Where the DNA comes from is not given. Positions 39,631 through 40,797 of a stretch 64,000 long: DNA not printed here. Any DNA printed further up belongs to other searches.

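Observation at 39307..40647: Two-gene operon: unknown 288-aa protein plus stand-alone TIR protein (Thoeris-like logic, unrecognised partner)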

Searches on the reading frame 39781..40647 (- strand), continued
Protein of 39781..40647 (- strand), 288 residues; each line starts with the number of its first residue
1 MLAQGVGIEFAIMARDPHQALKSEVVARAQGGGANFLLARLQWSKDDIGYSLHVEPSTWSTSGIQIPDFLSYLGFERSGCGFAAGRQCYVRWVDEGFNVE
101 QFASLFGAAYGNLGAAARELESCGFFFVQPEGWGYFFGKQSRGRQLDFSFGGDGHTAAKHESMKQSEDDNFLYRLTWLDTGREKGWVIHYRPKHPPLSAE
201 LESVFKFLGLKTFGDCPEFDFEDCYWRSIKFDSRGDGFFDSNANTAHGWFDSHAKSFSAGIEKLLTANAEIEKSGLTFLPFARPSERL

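Call 28: predict_structure(alignment_id=A1)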
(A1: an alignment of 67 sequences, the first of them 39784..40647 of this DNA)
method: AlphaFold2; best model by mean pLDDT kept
length: 288 residues; sequences in the alignment: 67
mean_pLDDT: 91.8   pTM: 0.88
mean pLDDT of the five models: 91.8, 91.8, 91.7, 91.1, 91.1
residues with pLDDT >= 90: 231; 70-90: 38; 50-70: 13; < 50: 6
segments of 3 or more residues with pLDDT < 50: 1-5
pLDDT, mean of each block of 10 residues (from residue 1): 49 82 97 97 95 96 94 95 89 97 98 98 95 88 81 95 98 98 97 93 96 97 97 80 96 98 98 95 71
secondary structure, 60 per line:
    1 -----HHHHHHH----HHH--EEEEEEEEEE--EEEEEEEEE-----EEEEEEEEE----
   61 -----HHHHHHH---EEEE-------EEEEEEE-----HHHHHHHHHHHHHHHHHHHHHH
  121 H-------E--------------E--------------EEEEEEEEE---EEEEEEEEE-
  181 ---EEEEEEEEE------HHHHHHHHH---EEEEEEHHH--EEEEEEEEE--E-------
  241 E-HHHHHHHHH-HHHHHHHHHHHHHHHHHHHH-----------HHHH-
elements in order: H6-12 E22-31 E34-42 E48-56 H66-72 E76-79 E87-93 H99-121 E159-167 E171-179 E184-192 H199-207 E211-216 E222-230 H243-251 H253-272 H284-287

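Call 30: fold_search(model_id=the predicted structure, library=pdb)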
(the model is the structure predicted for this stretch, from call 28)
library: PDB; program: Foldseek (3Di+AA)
matches with E <= 10: 836; with E <= 0.001: 0
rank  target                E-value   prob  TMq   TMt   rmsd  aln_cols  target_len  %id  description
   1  8chv_B                4.5e-02  0.28  0.11  0.21  17.5       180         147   11  Crystal structure of human PURA (fragment Glu57-Glu212, PUR repeat I and II) R140P mutant (released 2024-02-21)
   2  3k44_B                7.3e-02  0.33  0.15  0.27  18.1       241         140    9  Crystal Structure of Drosophila melanogaster Pur-alpha (released 2009-10-27)
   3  3k44_A                1.5e-01  0.28  0.15  0.27  17.2       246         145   10  Crystal Structure of Drosophila melanogaster Pur-alpha (released 2009-10-27)
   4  5fgp_A                2.0e-01  0.16  0.14  0.25  17.2       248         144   10  Crystal structure of D. melanogaster Pur-alpha repeat I-II in complex with DNA. (released 2016-01-20)
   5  6mjb_A                2.0e-01  0.15  0.11  0.23  14.1       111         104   15  Structure of Candida glabrata Csm1:Dsn1(14-72) complex (released 2018-11-07)
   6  8chu_A                2.2e-01  0.23  0.15  0.28  17.7       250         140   10  Crystal structure of human PURA repeat I-II K97E mutant (released 2024-02-21)
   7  8cht_C                3.2e-01  0.15  0.13  0.22  17.0       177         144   11  Crystal structure of human PURA (fragment Glu57-Glu212, PUR repeat I and II) (released 2024-02-21)
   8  5d9h_A                3.3e-01  0.41  0.18  0.18   6.4        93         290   11  Crystal structure of SPAK (STK39) dimer in the basal activity state (released 2015-09-02)
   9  4py1                  4.2e-01  0.69  0.18  0.18   5.4        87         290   10  Crystal structure of Tyk2 in complex with compound 15, 6-((2,5-dimethoxyphenyl)thio)-3-(1-methyl-1H-pyrazol-4-yl)-[1,2,4 (released 2014-09-03)
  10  3zfx_H                4.4e-01  0.30  0.18  0.19  10.3       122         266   16  Crystal structure of EphB1 (released 2014-01-08)
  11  5joz_B                4.4e-01  0.07  0.11  0.07  18.4       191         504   10  Bacteroides ovatus Xyloglucan PUL GH43B (released 2016-08-10)
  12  2z9z                  4.4e-01  0.04  0.13  0.16  23.7       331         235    8  Crystal structure of CERT START domain(N504A mutant), in complex with C10-diacylglycerol (released 2008-02-12)
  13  6ef6                  4.6e-01  0.35  0.18  0.16   5.9       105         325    8  Structure of the microcompartment-associated aminopropanol kinase (released 2018-10-17)
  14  6zgp_A                4.6e-01  0.03  0.11  0.10  21.1       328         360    8  Crystal structure of the quaternary ammonium Rieske monooxygenase CntA in complex with inhibitor MMV12 (MMV020670) (released 2020-11-18)
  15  5yvq_A                4.6e-01  0.02  0.10  0.09  25.9       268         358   10  Complex of Mu phage tail fiber and its chaperone (released 2019-05-22)
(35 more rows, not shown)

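Call 34: fold_search(model_id=the predicted structure, library=viral)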
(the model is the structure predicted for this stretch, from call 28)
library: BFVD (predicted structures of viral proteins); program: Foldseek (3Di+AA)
matches with E <= 10: 614; with E <= 0.001: 0
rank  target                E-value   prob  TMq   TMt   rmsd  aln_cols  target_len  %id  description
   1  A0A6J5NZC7            1.1e-02  0.12  0.13  0.09  18.5       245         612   11  Uncharacterized protein [uncultured Caudovirales phage]
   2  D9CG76                3.3e-02  0.25  0.17  0.24  21.6       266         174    8  (no name in the UniProt tables at hand)
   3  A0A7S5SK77            4.6e-02  0.44  0.14  0.23  18.6       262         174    3  (no name in the UniProt tables at hand)
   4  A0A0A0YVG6            9.9e-02  0.15  0.13  0.06  16.3       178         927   12  Uncharacterized protein [Erwinia phage phiEa2809]
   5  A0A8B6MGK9            1.4e-01  0.30  0.16  0.25  15.0       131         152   11  (no name in the UniProt tables at hand)
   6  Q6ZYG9                1.4e-01  0.06  0.10  0.14  20.8       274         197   11  Uncharacterized protein [Pyrobaculum spherical virus (isolate United States/Yellowstone)]
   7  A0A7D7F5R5            1.6e-01  0.11  0.16  0.10  15.8       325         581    7  (no name in the UniProt tables at hand)
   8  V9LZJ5                1.7e-01  0.15  0.22  0.25  18.3       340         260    8  Uncharacterized protein [Vibrio phage VP4B]
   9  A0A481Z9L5            2.1e-01  0.09  0.15  0.18  24.4       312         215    9  START domain protein [Pithovirus LCPAC304]
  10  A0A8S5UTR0            2.2e-01  0.09  0.13  0.15  21.1       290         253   10  Uncharacterized protein [Myoviridae sp. ctYA416]
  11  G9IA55                2.4e-01  0.07  0.11  0.09  16.9       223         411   10  (no name in the UniProt tables at hand)
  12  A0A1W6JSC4            2.4e-01  0.02  0.09  0.08  33.2       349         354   11  Tail fibers protein [Salmonella phage SE1Kor]
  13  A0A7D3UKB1            3.3e-01  0.11  0.18  0.22  17.7       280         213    6  (no name in the UniProt tables at hand)
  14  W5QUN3                3.6e-01  0.06  0.10  0.19  21.4       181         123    8  Uncharacterized protein [Bacillus phage BPS10C]
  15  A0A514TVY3            4.1e-01  0.08  0.15  0.20  16.9       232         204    9  Uncharacterized protein [Aeromonas phage D3]
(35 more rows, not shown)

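Call 49: search_protein_representatives(alignment_id=A3)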
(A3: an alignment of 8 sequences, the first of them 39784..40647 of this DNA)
Query: 8 sequences, 279 profile positions. Proteins with E-value up to 0.001 (for the whole library): 312; up to 1e-10: 251; up to 1e-30: 132. The best 150 are listed.
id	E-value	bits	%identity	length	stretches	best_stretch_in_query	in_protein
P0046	2.7e-139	479.5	-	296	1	2-278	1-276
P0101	3.0e-127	440.0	-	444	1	1-278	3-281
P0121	1.5e-110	385.2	-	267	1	3-254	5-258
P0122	1.5e-99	349.1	-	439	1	3-278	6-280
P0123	2.9e-93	328.5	-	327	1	4-274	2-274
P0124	4.5e-91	321.3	-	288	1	5-272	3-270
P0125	1.1e-87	310.2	-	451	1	3-270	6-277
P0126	2.0e-87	309.3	-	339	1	5-271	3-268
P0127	6.3e-87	307.7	-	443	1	1-275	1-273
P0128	2.0e-86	306.1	-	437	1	2-277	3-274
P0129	8.8e-86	303.9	-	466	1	3-269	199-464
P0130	5.5e-83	294.8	-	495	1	4-278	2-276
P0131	5.6e-83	294.8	-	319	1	5-270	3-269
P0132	5.2e-81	288.3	-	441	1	7-272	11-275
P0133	8.6e-81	287.6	-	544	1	3-277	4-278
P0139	4.9e-76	272.0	-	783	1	3-275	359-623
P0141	1.0e-74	267.6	-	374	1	6-275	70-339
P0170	1.2e-61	224.7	-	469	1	3-269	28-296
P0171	1.1e-60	221.6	-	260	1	7-270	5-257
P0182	5.7e-57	209.4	-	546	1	5-271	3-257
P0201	2.5e-47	177.8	-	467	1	1-271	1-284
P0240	1.2e-33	132.9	-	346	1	103-272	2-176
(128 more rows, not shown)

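Call 50: search_protein_families(library=pfam, proteins=[P0129, P0139, P0133, P0130, P0182, P0141, P0170, P0126, P0201, P0240], max_evalue=0.01)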
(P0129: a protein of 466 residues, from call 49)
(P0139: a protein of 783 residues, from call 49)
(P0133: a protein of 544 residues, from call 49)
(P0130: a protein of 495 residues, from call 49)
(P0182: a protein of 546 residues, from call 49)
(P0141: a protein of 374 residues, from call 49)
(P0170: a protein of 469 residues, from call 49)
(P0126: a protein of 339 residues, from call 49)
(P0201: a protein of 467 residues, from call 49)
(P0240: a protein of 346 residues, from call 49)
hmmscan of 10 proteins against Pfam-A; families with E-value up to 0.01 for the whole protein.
P0129 (466 aa): 3 families
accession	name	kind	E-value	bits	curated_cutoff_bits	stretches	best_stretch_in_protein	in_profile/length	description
PF13676.11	TIR_2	-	1.3e-26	93.9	28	1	9-134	1-122/122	TIR domain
PF01582.25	TIR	-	8.1e-06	26.2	21.3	1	14-100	11-94/179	TIR domain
PF08937.16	ThsB_TIR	-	0.0019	19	21.2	1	10-88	1-86/100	Thoeris protein ThsB, TIR-like domain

P0139 (783 aa): 2 families
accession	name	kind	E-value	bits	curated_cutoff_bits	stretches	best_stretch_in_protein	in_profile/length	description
PF13676.11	TIR_2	-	9.2e-13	49.2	28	1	653-766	1-109/122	TIR domain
PF01582.25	TIR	-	0.0043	17.3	21.3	1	650-750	1-98/179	TIR domain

P0133 (544 aa): 1 family
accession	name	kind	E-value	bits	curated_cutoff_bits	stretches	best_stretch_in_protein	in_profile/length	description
PF13676.11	TIR_2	-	1.9e-14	54.6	28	1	308-426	1-113/122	TIR domain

P0130 (495 aa): 1 family
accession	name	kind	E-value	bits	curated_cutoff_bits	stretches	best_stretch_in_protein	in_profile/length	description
PF12770.12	CHAT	-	1.2e-14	54.8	24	1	300-467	69-260/289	CHAT domain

P0182 (546 aa): 2 families
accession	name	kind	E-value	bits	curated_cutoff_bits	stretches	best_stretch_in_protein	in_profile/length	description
PF13676.11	TIR_2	-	4.3e-21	76.1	28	1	325-457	2-121/122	TIR domain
PF08357.16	SEFIR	-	6.3e-16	59.4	23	1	323-436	2-131/150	SEFIR domain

P0141 (374 aa): 0 families

P0170 (469 aa): 2 families
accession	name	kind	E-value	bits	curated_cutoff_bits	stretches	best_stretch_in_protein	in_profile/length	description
PF13676.11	TIR_2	-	2.6e-15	57.4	28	1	340-454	1-110/122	TIR domain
PF01582.25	TIR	-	1.7e-05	25.2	21.3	1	338-431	2-92/179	TIR domain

P0126 (339 aa): 0 families

P0201 (467 aa): 0 families

P0240 (346 aa): 2 families
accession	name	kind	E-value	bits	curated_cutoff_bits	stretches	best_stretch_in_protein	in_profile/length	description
PF13676.11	TIR_2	-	5.7e-10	40.2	28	1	212-326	1-110/122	TIR domain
PF01582.25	TIR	-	0.002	18.4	21.3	1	209-307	1-96/179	TIR domain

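Call 53: find_homologous_proteins(query=A4, max_evalue=0.00001)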
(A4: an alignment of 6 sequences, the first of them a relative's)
Query A4 (6 sequences) (262 aa, profile of the alignment): 73 proteins with E <= 0.00001 among 4735 candidates.
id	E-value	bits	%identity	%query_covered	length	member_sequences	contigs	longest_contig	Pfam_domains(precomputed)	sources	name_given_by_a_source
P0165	2.3e-115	402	100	100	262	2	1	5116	-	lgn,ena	-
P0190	1.3e-108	380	35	98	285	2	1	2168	-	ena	-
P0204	1.5e-108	380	30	98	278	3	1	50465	-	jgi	-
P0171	6.5e-108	378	44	98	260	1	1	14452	-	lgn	-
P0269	2.4e-98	347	29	98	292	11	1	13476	-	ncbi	-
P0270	9.0e-95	335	43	97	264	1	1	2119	-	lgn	-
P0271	9.1e-92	325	28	98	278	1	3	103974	-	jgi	jgi:hypothetical protein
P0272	1.0e-91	325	41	100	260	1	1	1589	-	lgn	-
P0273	3.8e-91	323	40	99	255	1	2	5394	-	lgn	-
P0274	7.1e-91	322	42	100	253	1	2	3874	-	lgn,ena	-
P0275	1.2e-88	315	31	98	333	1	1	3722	-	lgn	-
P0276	1.2e-87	312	34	98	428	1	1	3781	PF13676.12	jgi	jgi:hypothetical protein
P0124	2.8e-85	304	42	98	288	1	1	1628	-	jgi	jgi:hypothetical protein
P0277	5.6e-85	303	31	92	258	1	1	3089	-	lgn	-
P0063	1.7e-83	298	42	98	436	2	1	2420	PF01582.26,PF13676.12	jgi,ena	-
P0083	2.0e-83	298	41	98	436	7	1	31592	PF01582.26,PF13676.12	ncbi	-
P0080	2.4e-83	297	41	98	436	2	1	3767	PF01582.26,PF13676.12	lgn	-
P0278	1.8e-82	295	42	98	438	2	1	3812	PF01582.26,PF13676.12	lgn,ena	-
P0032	2.1e-82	294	40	98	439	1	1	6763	PF13676.12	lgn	-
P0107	5.1e-82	293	41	98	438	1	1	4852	PF01582.26,PF13676.12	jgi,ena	-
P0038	5.6e-82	293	39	98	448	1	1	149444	PF13676.12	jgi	-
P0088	1.8e-81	291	41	98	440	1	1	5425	PF01582.26,PF13676.12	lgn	-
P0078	2.6e-81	291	41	98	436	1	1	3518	PF01582.26,PF13676.12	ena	-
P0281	2.1e-80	288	39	98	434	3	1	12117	PF13676.12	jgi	-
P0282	4.0e-80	287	38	99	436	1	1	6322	PF01582.26,PF13676.12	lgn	-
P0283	5.0e-80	287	34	98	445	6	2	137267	PF13676.12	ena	-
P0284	6.8e-80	286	38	99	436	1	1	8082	PF13676.12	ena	-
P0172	7.5e-80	286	37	98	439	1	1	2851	PF13676.12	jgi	jgi:hypothetical protein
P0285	2.1e-79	285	34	98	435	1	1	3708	PF13676.12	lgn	-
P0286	2.1e-79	285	34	98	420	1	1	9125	PF13676.12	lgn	-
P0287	2.3e-79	284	49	98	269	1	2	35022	-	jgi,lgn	-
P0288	2.4e-79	284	41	98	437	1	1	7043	PF01582.26,PF13676.12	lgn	-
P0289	2.7e-79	284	38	99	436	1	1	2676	PF13676.12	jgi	jgi:hypothetical protein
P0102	8.7e-79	283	40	98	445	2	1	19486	PF01582.26,PF13676.12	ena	-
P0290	8.7e-79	283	41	98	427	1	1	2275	PF13676.12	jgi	-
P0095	2.8e-78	281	39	98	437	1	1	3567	PF01582.26,PF13676.12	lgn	-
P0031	1.2e-77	279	39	98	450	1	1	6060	PF13676.12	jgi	jgi:hypothetical protein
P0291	1.2e-77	279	41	98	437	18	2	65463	PF01582.26,PF13676.12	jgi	-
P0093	1.4e-77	279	40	99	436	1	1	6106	PF01582.26,PF13676.12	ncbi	-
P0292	2.3e-77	278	38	98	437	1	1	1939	PF13676.12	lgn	-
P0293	1.4e-75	272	38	99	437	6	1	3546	PF13676.12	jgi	jgi:hypothetical protein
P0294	9.0e-75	269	38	98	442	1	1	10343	PF01582.26,PF13676.12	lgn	-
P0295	1.4e-74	269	40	98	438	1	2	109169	PF01582.26,PF13676.12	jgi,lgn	jgi:hypothetical protein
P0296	6.4e-74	267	40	99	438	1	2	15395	PF01582.26,PF13676.12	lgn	-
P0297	1.6e-73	265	38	98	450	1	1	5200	PF13676.12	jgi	jgi:hypothetical protein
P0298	6.9e-73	263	40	99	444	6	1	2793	PF13676.12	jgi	jgi:hypothetical protein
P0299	1.1e-72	263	38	98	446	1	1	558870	PF13676.12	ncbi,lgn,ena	-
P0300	8.3e-72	260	37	98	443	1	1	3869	PF13676.12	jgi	jgi:hypothetical protein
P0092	8.4e-72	260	38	91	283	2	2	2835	-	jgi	jgi:hypothetical protein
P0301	8.5e-72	260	38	99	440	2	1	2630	PF01582.26,PF13676.12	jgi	jgi:TIR domain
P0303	4.7e-71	257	38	98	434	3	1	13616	PF13676.12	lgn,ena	-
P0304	5.9e-71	257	36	99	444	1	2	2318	PF13676.12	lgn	-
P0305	7.9e-71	256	37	98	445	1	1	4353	PF13676.12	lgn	-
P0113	1.9e-70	255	37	97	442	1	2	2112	PF13676.12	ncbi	-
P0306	2.8e-70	255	34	99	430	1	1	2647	PF13676.12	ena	-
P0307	3.3e-70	254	40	98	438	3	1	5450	PF13676.12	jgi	-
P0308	1.5e-69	252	32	100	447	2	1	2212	PF13676.12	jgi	jgi:TIR domain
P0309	3.5e-68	248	40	99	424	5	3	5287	PF13676.12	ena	-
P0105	6.1e-68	247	38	98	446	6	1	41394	PF13676.12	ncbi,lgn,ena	-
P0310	1.4e-67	246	33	97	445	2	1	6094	PF13676.12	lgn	-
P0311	1.2e-64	236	39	98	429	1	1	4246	PF13676.12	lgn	-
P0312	1.1e-62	230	33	98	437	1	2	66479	PF13676.12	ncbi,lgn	-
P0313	4.3e-62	228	37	92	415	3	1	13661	PF13676.12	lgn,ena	-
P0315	2.4e-53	199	38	79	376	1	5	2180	PF01582.26,PF13676.12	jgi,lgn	-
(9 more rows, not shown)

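Call 55: find_encoding_contigs(protein=P0171, flank=5000, max_places=2)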
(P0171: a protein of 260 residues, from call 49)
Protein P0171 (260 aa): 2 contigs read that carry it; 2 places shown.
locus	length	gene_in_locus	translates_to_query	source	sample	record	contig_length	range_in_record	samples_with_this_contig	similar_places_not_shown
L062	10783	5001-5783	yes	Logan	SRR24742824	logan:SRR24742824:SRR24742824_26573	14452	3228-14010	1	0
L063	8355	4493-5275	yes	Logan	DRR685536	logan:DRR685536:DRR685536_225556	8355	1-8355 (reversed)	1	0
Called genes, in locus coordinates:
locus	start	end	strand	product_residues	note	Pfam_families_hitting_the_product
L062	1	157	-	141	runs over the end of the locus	PF03652:RuvX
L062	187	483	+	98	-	PF18893:DUF5652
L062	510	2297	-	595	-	PF00239:Resolvase, PF07508:Recombinase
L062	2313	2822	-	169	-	-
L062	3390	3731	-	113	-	-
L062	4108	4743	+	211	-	PF01726:LexA_DNA_bind, PF00717:Peptidase_S24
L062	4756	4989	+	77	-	PF09954:DUF2188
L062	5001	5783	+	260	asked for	-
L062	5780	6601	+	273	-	-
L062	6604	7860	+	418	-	-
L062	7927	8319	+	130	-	PF00903:Glyoxalase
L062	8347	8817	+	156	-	-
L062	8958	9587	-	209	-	-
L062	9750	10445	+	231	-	PF01996:F420_ligase (weak)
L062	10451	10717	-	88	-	PF01649:Ribosomal_S20p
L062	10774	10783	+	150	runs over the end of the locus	?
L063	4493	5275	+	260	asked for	-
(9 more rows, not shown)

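Call 56: find_encoding_contigs(protein=P0271, flank=5000, max_places=2)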
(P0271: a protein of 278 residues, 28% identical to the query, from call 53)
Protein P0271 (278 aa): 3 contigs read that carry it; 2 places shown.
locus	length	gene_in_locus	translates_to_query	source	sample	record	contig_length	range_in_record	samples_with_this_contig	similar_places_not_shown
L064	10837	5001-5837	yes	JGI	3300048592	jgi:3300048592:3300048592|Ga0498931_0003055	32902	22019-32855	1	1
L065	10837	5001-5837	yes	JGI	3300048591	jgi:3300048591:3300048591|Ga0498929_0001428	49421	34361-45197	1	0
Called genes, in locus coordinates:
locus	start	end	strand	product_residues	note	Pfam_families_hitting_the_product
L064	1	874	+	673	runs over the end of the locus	PF04851:ResIII (faint), PF00271:Helicase_C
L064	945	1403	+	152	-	PF08818:DUF1801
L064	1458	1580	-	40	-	-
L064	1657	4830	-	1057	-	PF00270:DEAD, PF04851:ResIII, PF00271:Helicase_C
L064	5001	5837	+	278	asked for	-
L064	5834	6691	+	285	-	-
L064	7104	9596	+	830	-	PF13304:AAA_21, PF13175:AAA_15 (weak)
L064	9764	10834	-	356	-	PF13304:AAA_21 (weak)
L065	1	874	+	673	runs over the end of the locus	PF04851:ResIII (faint), PF00271:Helicase_C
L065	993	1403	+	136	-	PF08818:DUF1801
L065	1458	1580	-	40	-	-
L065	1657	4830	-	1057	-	PF00270:DEAD, PF04851:ResIII, PF00271:Helicase_C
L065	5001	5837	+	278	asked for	-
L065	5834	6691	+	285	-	-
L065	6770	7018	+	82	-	-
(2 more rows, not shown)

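Call 57: find_encoding_contigs(protein=P0269, flank=5000, max_places=2)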
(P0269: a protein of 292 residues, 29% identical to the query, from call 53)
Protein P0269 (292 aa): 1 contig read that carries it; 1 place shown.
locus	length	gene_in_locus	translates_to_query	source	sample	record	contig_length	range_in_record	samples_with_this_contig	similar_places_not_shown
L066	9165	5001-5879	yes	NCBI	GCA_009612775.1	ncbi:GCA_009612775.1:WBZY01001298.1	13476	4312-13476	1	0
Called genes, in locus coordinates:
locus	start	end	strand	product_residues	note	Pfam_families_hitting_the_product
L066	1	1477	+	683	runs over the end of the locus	PF04851:ResIII (faint), PF00271:Helicase_C (weak)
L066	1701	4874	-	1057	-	PF00270:DEAD, PF04851:ResIII, PF00271:Helicase_C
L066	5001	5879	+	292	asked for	-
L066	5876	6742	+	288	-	-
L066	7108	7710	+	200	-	PF13338:AbiEi_4, PF09407:AbiEi_1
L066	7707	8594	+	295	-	PF08843:AbiEii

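Call 58: find_encoding_contigs(protein=P0287, flank=5000, max_places=2)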
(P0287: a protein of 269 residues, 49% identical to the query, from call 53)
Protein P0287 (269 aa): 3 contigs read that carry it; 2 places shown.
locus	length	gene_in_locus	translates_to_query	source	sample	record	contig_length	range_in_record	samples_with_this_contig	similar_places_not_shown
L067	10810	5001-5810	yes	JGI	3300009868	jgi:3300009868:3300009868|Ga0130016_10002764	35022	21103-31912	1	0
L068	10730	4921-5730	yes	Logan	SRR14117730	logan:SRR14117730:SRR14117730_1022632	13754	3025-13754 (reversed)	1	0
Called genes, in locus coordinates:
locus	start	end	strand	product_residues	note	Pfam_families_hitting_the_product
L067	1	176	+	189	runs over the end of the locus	PF01863:YgjP-like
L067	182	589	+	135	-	-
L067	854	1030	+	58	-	PF07411:DUF1508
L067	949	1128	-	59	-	-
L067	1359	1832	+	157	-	-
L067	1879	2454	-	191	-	-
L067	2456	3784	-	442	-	PF02195:ParB_N, PF01555:N6_N4_Mtase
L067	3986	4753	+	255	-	PF01726:LexA_DNA_bind (weak), PF00717:Peptidase_S24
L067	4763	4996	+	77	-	PF09954:DUF2188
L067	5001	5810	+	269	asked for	-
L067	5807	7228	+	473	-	PF08843:AbiEii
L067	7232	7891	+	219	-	-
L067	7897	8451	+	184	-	-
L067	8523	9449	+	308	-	-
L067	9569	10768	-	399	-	-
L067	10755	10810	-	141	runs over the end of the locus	-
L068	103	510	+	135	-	-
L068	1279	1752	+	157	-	-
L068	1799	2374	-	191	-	-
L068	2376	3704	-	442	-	PF02195:ParB_N, PF01555:N6_N4_Mtase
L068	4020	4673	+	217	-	PF01726:LexA_DNA_bind (weak), PF00717:Peptidase_S24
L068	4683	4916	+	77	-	PF09954:DUF2188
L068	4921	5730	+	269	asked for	-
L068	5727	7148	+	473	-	PF08843:AbiEii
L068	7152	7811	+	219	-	-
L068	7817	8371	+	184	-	-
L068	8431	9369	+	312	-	-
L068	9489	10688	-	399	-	-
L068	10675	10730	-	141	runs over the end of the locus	-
